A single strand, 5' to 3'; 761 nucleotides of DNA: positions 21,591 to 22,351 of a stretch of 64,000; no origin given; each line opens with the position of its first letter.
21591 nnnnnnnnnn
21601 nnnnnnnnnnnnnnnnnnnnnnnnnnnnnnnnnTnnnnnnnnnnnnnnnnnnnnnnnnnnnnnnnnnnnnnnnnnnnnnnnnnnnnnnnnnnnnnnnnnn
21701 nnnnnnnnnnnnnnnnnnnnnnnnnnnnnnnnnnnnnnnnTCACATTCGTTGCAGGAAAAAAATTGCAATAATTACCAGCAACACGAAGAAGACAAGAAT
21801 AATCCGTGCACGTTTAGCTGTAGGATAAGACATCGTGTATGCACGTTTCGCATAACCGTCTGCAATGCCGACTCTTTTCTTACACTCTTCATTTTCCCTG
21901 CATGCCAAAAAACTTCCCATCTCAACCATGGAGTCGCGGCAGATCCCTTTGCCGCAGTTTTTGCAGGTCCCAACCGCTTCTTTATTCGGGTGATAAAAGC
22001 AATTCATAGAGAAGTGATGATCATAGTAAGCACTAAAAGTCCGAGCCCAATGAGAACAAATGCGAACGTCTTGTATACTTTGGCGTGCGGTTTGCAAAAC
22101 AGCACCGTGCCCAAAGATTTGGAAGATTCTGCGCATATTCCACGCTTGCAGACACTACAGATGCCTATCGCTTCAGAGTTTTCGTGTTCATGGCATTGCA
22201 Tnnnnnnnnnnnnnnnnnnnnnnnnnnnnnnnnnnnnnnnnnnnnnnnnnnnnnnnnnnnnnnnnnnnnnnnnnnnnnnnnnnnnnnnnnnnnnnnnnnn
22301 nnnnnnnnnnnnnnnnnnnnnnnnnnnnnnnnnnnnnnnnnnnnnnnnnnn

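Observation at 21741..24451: Tandemly duplicated two-gene module: exported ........-repeat protein plus a B-box-like zinc-ribbon tail-anchored protein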

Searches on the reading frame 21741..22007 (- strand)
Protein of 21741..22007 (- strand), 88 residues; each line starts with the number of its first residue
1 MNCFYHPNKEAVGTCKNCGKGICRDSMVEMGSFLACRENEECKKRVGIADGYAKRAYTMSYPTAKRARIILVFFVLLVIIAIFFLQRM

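Call 5: search_protein_families(library=pfam, max_evalue=1, proteins=[window:21741-22007:-])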
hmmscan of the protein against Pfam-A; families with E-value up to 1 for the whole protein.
window:21741-22007:- (88 aa): 3 families
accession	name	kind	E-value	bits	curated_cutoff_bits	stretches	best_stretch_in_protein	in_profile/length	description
PF09947.15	DUF2180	-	0.00084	19.9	22.2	1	8-29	12-33/68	Uncharacterized protein conserved in archaea (DUF2180)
PF00643.29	zf-B_box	-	0.029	15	24.1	1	2-25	5-28/42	B-box zinc finger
PF06221.18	zf-C2HC5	-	0.11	12.9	25.8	1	6-29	11-34/54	Putative zinc finger motif, C2HC5-type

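Call 6: search_protein_families(library=ncbifam, max_evalue=1, proteins=[window:21741-22007:-])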
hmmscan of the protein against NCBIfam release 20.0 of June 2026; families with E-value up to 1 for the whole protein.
window:21741-22007:- (88 aa): 0 families

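Call 81: search_protein_families(library=phrogs, max_evalue=0.01, proteins=[window:21741-22007:-])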
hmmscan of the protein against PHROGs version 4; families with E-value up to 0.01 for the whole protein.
window:21741-22007:- (88 aa): 0 families

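Call 82: search_protein_families(library=padloc, max_evalue=0.01, proteins=[window:21741-22007:-])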
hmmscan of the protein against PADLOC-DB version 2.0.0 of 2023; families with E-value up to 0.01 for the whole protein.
window:21741-22007:- (88 aa): 0 families

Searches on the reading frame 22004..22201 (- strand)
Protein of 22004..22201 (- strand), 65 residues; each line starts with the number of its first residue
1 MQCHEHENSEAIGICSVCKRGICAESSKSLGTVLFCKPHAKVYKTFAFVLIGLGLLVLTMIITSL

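Call 5: search_protein_families(library=pfam, max_evalue=1, proteins=[window:22004-22201:-])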
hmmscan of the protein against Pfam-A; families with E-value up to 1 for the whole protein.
window:22004-22201:- (65 aa): 2 families
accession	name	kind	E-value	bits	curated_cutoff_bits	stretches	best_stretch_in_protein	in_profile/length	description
PF09947.15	DUF2180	-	0.0013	19.3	22.2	1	4-26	8-30/68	Uncharacterized protein conserved in archaea (DUF2180)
PF00643.29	zf-B_box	-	0.038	14.6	24.1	1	2-25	5-28/42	B-box zinc finger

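Call 6: search_protein_families(library=ncbifam, max_evalue=1, proteins=[window:22004-22201:-])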
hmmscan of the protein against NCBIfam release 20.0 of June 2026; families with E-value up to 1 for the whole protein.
window:22004-22201:- (65 aa): 0 families

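Call 81: search_protein_families(library=phrogs, max_evalue=0.01, proteins=[window:22004-22201:-])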
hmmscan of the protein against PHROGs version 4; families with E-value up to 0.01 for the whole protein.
window:22004-22201:- (65 aa): 0 families

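Call 82: search_protein_families(library=padloc, max_evalue=0.01, proteins=[window:22004-22201:-])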
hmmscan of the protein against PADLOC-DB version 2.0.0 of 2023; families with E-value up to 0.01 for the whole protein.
window:22004-22201:- (65 aa): 0 families
